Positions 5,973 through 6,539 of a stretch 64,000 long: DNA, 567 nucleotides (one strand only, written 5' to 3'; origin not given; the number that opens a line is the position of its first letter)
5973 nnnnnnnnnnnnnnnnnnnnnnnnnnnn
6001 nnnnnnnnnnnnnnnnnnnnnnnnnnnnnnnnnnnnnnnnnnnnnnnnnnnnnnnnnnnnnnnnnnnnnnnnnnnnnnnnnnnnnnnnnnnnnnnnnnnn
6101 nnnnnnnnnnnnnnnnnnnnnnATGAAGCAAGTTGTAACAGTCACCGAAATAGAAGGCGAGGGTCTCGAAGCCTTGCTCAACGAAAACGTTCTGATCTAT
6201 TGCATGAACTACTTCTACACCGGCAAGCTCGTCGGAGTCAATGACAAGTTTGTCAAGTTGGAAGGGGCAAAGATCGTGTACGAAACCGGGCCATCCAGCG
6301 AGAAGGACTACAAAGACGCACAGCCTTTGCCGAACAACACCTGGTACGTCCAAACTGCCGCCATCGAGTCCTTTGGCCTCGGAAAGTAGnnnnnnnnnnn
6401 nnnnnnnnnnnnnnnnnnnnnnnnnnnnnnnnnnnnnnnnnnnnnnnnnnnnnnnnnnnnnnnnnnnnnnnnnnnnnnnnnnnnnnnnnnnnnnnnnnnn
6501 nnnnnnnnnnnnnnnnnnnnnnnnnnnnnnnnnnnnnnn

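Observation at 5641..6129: Same 31-nt initiation cassette preceded by the motif in opposite orientations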

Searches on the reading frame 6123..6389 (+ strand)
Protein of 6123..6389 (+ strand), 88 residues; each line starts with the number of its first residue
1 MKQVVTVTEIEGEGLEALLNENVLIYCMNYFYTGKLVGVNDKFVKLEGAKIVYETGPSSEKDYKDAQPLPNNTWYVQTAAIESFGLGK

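Call 45: search_protein_families(library=ncbifam, max_evalue=1, proteins=[window:6123-6389:+])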
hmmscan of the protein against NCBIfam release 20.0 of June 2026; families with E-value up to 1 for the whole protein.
window:6123-6389:+ (88 aa): 1 family
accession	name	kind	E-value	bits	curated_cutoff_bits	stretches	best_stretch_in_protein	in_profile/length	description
NF041655.1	MM0924_fam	subfamily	0.0013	18.3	45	1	15-47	5-38/57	MM0924 family protein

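Call 76: find_encoding_contigs(protein=window:6123-6389:+, flank=3000, max_places=10)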
Protein window:6123-6389:+ (88 aa): 17 contigs read that carry it; 1 place shown.
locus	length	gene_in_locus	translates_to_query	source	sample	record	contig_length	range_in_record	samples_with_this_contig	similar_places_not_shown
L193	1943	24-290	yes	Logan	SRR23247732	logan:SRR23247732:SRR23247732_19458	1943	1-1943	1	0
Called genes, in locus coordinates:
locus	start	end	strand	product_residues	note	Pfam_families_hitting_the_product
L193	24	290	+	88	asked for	-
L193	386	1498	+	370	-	PF00589:Phage_integrase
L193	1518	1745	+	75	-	-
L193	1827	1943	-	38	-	?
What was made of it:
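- Tried and rejected: The look-up of the ORF 6123-6389 protein returned one short contig (call 76).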
